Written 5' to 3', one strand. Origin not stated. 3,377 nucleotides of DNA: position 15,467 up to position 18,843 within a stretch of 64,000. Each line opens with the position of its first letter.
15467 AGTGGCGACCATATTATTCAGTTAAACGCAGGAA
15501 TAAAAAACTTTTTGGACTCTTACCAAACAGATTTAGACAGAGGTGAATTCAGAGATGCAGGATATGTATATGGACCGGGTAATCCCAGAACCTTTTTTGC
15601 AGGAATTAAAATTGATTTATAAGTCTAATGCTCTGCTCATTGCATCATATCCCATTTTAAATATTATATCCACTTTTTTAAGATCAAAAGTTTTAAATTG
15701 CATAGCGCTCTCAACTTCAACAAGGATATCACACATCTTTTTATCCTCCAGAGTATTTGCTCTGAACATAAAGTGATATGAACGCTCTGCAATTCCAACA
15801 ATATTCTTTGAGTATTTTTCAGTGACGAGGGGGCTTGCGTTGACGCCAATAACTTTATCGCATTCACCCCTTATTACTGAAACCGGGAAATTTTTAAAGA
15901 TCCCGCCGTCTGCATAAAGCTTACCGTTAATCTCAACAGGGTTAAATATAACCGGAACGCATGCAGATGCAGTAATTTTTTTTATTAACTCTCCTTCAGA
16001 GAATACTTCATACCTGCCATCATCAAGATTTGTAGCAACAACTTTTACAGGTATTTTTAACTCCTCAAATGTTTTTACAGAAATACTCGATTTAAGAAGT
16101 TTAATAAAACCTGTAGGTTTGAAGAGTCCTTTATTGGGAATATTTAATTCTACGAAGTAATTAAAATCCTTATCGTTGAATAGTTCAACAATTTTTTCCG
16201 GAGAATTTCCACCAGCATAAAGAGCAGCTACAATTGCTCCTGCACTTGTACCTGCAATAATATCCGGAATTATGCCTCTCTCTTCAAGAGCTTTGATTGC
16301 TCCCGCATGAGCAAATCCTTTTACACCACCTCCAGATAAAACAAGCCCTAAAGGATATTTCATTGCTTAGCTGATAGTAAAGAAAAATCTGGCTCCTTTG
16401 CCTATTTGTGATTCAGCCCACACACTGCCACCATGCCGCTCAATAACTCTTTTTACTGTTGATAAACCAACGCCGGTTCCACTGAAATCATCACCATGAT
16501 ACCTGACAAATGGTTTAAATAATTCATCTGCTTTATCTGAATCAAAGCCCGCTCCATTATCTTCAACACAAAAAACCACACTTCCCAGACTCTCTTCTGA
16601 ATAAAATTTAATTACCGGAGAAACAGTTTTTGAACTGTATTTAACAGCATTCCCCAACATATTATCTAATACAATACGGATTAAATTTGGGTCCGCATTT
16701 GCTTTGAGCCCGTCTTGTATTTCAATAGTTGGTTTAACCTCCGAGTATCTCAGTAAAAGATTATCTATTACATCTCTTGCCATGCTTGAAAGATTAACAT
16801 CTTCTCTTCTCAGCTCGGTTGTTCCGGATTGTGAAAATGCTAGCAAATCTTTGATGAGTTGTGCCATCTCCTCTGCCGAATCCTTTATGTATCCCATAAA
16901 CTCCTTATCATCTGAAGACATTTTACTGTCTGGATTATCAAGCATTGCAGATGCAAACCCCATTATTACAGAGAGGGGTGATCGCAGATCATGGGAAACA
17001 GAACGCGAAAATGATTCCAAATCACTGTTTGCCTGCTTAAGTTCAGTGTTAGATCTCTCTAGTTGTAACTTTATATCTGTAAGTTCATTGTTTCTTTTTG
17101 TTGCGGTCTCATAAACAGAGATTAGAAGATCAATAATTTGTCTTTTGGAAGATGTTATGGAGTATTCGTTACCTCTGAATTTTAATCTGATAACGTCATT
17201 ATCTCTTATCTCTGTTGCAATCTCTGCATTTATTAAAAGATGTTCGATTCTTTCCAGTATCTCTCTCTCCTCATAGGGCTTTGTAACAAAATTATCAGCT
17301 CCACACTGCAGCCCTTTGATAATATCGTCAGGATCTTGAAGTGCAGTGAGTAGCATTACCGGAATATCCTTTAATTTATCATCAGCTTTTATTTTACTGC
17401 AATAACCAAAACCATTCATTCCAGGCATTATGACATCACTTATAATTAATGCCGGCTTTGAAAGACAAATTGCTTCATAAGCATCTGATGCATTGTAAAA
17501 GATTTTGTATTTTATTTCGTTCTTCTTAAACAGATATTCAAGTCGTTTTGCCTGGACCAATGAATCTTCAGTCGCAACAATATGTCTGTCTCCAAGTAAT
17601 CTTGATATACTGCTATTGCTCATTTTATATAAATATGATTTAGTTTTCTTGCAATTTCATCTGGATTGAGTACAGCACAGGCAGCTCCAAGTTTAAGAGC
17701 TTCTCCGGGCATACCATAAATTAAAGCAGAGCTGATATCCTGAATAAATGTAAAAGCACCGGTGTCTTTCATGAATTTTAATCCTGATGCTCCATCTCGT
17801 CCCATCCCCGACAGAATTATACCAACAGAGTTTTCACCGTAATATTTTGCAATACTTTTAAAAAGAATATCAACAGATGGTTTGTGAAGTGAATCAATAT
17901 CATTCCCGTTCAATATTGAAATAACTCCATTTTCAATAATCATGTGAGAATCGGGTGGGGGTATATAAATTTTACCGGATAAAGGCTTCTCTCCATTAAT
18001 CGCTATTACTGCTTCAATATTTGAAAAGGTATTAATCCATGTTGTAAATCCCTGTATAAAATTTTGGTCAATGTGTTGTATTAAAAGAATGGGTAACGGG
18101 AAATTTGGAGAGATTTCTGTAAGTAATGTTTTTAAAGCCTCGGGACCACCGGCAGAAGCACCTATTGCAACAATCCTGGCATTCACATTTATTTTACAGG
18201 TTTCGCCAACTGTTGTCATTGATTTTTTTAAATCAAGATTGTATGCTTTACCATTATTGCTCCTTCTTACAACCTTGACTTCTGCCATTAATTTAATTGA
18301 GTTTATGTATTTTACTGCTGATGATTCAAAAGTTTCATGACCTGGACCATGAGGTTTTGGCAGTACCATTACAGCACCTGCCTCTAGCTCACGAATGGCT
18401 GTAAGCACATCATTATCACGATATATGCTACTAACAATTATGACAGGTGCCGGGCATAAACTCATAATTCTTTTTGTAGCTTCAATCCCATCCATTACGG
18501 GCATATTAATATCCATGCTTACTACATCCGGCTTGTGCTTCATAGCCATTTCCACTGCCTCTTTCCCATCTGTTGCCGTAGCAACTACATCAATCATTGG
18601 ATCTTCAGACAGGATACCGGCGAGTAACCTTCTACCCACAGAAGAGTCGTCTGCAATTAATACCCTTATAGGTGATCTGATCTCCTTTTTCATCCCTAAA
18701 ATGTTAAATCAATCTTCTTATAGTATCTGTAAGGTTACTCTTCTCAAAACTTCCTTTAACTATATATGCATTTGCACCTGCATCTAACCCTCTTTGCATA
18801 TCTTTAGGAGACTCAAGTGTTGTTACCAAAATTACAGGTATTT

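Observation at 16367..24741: Complete Wsp/ACF-like chemosensory operon in a non-flagellated Bacteroidales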

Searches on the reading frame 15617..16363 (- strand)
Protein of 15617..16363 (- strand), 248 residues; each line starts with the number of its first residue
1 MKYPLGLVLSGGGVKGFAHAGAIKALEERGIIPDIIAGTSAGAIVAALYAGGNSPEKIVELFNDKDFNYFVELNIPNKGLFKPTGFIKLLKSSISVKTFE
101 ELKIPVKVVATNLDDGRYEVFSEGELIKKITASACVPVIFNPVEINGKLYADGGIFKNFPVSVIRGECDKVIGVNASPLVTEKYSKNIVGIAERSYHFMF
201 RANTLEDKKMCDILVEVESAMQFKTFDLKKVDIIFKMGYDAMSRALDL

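Call 3: search_protein_families(library=pfam, proteins=[window:15617-16363:-])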
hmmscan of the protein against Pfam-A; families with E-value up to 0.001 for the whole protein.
window:15617-16363:- (248 aa): 1 family
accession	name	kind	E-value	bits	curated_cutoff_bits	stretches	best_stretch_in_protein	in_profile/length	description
PF01734.28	Patatin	-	4.2e-41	141.7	27.7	1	7-162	1-188/191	Patatin-like phospholipase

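Call 66: search_protein_families(library=ncbifam, proteins=[window:15617-16363:-], max_evalue=0.00001)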
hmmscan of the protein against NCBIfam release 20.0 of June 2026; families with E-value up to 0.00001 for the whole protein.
window:15617-16363:- (248 aa): 4 families
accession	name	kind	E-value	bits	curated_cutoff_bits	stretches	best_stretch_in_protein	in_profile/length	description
NF007623.0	PRK10279.1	equivalog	1.9e-26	93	272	1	3-175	4-179/301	patatin-like phospholipase RssA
NF043045.1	T4SS_VpdC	equivalog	9.7e-26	90.1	1000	2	7-85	308-386/880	Dot/Icm T4SS effector VpdC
NF041079.1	CBASS_lipase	equivalog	3.5e-16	59.3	200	1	7-175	4-195/317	CBASS cGAMP-activated phospholipase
NF053870.1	DS2_1_antiphage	equivalog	2.2e-09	37.1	400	1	7-121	3-118/299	anti-phage phospholipase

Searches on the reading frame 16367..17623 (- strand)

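Call 3: search_protein_families(library=pfam, proteins=[window:16367-17623:-])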
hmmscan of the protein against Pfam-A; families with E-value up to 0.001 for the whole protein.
window:16367-17623:- (418 aa): 4 families
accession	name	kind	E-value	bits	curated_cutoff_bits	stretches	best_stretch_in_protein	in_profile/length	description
PF02518.31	HATPase_c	-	1.3e-22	80.8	26.4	1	311-417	2-107/111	Histidine kinase-, DNA gyrase B-, and HSP90-like ATPase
PF00072.30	Response_reg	-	4.6e-21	75.5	30.2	1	17-127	3-111/111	Response regulator receiver domain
PF00512.31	HisKA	-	4.7e-14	52.6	26.9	1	203-266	3-63/66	His Kinase A (phospho-acceptor) domain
PF14501.12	HATPase_c_5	-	1.8e-05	25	22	1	316-404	7-89/102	GHKL domain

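Call 66: search_protein_families(library=ncbifam, proteins=[window:16367-17623:-], max_evalue=0.00001)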
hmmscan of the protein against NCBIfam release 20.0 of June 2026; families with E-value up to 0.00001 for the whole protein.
window:16367-17623:- (418 aa): 134 families (the best 25 are shown)
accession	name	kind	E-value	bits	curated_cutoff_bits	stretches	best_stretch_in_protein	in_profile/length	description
NF047465.1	hybrid_HK_LvrA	exception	7.5e-66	222.7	1200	2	187-417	585-816/819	hybrid histidine kinase/response regulator LvrA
NF038297.2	hybrid_HK_HrmK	equivalog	1.4e-39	136.2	725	2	177-415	210-453/607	hybrid histidine kinase/response regulator HrmK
NF041880.1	EPS_EpsF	equivalog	1.3e-38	132.8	900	2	192-412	264-486/492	response regulator EpsF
NF046044.1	PnpS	equivalog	5.7e-36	124.4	400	1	120-417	98-389/390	two-component system histidine kinase PnpS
TIGR02966.1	phoR_proteo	equivalog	2e-35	122.4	334.2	1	177-416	96-332/333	phosphate regulon sensor histidine kinase PhoR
NF033092.0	HK_WalK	equivalog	4.5e-35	121.3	725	1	164-417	334-592/594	cell wall metabolism sensor histidine kinase WalK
NF006800.0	PRK09303.1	equivalog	7e-35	120.7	342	1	174-417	123-375/383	histidine kinase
TIGR02956.1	TMAO_torS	equivalog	7.1e-35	120.4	676.5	1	178-417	440-680/967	TMAO reductase system sensor histidine kinase/response regulator TorS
NF008318.0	PRK11107.1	equivalog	6.2e-32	110.6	890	2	203-417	294-516/920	two-component sensor histidine kinase BarA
NF045595.1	HK_scytonemin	equivalog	1.6e-29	102.8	865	1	183-413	400-629/637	scytonemin biosynthesis sensor histidine kinase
NF008302.0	PRK11091.1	equivalog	9e-29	100.2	838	1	190-417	271-503/779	aerobic respiration two-component sensor histidine kinase ArcB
NF007004.0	PRK09467.1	equivalog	4.8e-28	98.1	415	1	180-405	210-422/440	two-component system sensor histidine kinase EnvZ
NF033091.0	HK_VanS_ACDEFG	equivalog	5.9e-28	97.8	400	1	175-407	47-283/293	vancomycin resistance histidine kinase VanS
NF011874.0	PRK15347.1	equivalog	3.5e-27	94.8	852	1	161-417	360-612/921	two component system sensor kinase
NF008468.0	PRK11360.1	equivalog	1.4e-26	93.1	646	1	205-415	399-604/616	two-component system sensor histidine kinase AtoS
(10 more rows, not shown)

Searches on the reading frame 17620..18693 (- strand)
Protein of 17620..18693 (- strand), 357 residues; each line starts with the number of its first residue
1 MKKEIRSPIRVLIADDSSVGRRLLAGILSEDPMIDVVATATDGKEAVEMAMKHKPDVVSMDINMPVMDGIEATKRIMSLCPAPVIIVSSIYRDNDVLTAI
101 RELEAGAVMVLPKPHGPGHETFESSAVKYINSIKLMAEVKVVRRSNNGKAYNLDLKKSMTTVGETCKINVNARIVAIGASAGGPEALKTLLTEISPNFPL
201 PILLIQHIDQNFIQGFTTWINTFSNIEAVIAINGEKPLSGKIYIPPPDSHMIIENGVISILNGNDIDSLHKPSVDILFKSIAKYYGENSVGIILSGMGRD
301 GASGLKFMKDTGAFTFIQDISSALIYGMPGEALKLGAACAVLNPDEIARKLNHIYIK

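Call 3: search_protein_families(library=pfam, proteins=[window:17620-18693:-])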
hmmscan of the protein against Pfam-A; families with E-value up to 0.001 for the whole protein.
window:17620-18693:- (357 aa): 2 families
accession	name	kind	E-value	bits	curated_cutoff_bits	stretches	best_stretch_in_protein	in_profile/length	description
PF01339.22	CheB_methylest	-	1.8e-55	187.8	24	1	175-351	1-174/174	CheB methylesterase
PF00072.30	Response_reg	-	1.3e-21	77.3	30.2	1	11-116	1-102/111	Response regulator receiver domain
